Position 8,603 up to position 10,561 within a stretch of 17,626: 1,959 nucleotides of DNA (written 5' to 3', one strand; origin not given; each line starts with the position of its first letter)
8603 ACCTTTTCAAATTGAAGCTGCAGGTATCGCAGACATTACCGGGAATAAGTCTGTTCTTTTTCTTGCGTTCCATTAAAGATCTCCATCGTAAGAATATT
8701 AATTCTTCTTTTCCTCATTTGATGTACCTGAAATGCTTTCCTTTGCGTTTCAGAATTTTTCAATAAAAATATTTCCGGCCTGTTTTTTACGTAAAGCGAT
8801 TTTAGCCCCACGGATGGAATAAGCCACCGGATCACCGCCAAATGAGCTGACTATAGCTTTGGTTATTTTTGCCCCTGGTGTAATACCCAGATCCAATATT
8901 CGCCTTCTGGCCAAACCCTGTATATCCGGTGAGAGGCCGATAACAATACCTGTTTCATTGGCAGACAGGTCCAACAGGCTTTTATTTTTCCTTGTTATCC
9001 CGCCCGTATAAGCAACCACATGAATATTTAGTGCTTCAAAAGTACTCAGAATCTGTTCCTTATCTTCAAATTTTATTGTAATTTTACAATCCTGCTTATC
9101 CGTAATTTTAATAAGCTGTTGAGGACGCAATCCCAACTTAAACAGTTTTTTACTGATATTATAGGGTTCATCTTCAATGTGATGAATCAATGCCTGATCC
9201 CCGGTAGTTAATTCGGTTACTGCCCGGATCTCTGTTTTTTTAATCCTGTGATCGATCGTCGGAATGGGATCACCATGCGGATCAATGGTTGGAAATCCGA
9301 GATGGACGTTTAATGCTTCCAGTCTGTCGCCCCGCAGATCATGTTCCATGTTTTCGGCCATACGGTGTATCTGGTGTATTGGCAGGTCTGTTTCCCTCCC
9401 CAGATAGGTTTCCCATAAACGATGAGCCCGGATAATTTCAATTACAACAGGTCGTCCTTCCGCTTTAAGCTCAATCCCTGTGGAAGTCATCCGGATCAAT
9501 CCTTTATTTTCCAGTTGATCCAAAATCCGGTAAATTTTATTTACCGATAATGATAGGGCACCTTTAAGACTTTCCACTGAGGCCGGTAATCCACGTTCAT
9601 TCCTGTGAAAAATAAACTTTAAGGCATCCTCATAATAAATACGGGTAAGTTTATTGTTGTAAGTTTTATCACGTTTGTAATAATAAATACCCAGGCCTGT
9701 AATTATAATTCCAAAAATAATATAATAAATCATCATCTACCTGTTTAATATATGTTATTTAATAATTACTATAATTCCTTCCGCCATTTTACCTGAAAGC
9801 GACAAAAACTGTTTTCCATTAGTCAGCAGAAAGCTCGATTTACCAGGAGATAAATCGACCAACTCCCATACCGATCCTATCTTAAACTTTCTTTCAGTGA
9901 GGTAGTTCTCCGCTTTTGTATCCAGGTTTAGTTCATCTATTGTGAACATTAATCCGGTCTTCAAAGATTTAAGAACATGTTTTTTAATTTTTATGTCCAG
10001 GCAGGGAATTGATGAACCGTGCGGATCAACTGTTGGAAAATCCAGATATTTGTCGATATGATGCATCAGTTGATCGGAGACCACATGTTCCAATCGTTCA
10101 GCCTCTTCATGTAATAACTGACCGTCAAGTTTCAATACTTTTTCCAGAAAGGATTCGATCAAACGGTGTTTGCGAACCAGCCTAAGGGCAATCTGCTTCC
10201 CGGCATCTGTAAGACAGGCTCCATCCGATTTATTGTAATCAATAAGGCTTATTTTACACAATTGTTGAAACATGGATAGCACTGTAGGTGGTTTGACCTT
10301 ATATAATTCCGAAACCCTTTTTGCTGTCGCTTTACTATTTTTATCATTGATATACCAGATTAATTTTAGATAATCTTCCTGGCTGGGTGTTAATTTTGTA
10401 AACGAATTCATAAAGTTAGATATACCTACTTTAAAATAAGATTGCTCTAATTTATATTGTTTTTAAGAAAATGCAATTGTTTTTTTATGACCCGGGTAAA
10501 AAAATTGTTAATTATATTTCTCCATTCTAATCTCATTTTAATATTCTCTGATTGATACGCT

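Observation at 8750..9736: DtxR-family regulator carrying an N-terminal membrane anchor and an appended FeoA domain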

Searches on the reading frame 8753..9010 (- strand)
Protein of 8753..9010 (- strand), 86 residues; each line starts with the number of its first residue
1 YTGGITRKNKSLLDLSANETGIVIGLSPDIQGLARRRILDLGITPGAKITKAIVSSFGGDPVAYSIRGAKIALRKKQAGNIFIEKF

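Call 6: search_protein_families(library=pfam, proteins=[window:8753-9010:-], max_evalue=10)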
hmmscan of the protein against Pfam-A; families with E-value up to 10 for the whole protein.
seq(86 aa): 1 family
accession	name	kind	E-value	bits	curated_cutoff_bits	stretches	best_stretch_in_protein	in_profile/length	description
PF04023.20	FeoA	-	3.8e-14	52.9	23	1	11-85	2-74/74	FeoA domain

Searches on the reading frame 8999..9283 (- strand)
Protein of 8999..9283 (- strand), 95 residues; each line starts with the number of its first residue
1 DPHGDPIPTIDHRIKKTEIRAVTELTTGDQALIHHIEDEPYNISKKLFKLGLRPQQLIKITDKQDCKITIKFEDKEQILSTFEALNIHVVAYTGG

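Call 6: search_protein_families(library=pfam, proteins=[window:8999-9283:-], max_evalue=10)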
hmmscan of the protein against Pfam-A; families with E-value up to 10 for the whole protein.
seq(95 aa): 2 families
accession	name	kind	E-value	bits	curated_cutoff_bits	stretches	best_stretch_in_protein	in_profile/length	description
PF04023.20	FeoA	-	2.7e-07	31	23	1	23-89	4-72/74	FeoA domain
PF14732.11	UAE_UbL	-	0.035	15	30.8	1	24-73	28-83/89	Ubiquitin/SUMO-activating enzyme ubiquitin-like domain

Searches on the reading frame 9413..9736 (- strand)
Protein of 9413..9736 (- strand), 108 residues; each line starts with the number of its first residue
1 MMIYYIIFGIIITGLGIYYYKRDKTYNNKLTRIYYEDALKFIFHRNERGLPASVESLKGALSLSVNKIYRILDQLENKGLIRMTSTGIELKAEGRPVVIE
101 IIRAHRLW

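Call 6: search_protein_families(library=pfam, proteins=[window:9413-9736:-], max_evalue=10)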
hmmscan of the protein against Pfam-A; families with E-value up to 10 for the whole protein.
seq(108 aa): 14 families
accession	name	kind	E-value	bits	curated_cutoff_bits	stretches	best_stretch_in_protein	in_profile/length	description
PF13730.12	HTH_36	-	0.00023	21.3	25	1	51-81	26-55/55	Helix-turn-helix domain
PF01726.22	LexA_DNA_bind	-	0.0019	18.4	23.7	1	46-85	20-60/65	LexA DNA binding domain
PF01978.25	TrmB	-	0.0025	18.1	25.6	1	51-84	22-55/68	Sugar-specific transcriptional regulator TrmB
PF09397.16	FtsK_gamma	-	0.0033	17.5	30.6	1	34-81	6-49/63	Ftsk gamma domain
PF03551.20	PadR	-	0.0065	16.9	27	1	55-84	21-50/75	Transcriptional regulator PadR-like family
PF21715.3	CggR_N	-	0.015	15.4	30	1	72-100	38-66/71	CggR N-terminal DNA binding domain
PF08784.17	RPA_C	-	0.018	16.2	22.6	1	53-81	71-99/106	Replication protein A C terminal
PF13545.12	HTH_Crp_2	-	0.021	15.2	27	1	49-91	20-62/70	Crp-like helix-turn-helix domain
PF01047.28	MarR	-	0.033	14.5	24.6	1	51-82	17-48/59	MarR family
PF07006.16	DUF1310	-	0.043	14.5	30.1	1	3-46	3-46/119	Protein of unknown function (DUF1310)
PF06969.22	HemN_C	-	0.052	14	24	1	54-97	23-67/67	HemN C-terminal domain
PF25213.1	HVO_A0261_N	-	0.052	13.9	35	1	51-100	24-73/86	HVO_A0261 N-terminal domain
PF24409.1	wHTH-PRTase_assc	-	0.069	13.6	27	1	53-83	13-47/83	wHTH-PRTase associated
PF13412.12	HTH_24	-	0.11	12.6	21.9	1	61-82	27-48/48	Winged helix-turn-helix DNA-binding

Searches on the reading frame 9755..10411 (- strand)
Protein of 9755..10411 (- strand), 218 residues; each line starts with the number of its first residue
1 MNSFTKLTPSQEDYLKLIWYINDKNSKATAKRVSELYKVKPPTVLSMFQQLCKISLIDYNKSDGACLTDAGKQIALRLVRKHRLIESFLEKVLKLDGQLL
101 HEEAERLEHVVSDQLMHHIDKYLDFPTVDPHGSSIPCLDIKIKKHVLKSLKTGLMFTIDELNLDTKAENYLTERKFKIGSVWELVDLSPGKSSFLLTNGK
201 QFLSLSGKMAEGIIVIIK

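Call 3: search_protein_families(library=pfam, proteins=[window:9755-10411:-], max_evalue=1)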
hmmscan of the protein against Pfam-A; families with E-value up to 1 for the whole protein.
window:9755-10411:- (218 aa): 4 families
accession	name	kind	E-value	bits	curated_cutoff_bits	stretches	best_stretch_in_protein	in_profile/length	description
PF02742.21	Fe_dep_repr_C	-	7.2e-27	93.6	27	1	68-136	1-69/70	Iron dependent repressor, metal binding and dimerisation domain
PF01325.25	Fe_dep_repress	-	4.3e-11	43.3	26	1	6-65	1-60/60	Iron dependent repressor, N-terminal DNA binding domain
PF14390.12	DUF4420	-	0.056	13.1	27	1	51-130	212-289/306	Putative PD-(D/E)XK family member, (DUF4420)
PF04023.20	FeoA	-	0.099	13.2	23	1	147-215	3-72/74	FeoA domain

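Call 4: search_protein_families(library=ncbifam, proteins=[window:9755-10411:-], max_evalue=0.1)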
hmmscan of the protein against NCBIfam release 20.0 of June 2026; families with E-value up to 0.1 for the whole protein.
window:9755-10411:- (218 aa): 4 families
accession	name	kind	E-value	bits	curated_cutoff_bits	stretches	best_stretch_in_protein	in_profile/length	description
NF047407.1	TransRegMntRTherm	equivalog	1.6e-32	113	350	1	6-144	5-149/227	manganese-dependent transcriptional regulator MntR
NF053665.1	TransRegDtxRActin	equivalog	2.7e-19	69.6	290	1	10-150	7-147/233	iron-dependent transcriptional repressor DtxR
NF003025.0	PRK03902.1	equivalog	7.2e-19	68.2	138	1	7-125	2-119/142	transcriptional regulator MntR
NF008273.0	PRK11050.1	equivalog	1.2e-13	51.1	153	1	12-123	39-149/156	manganese-binding transcriptional regulator MntR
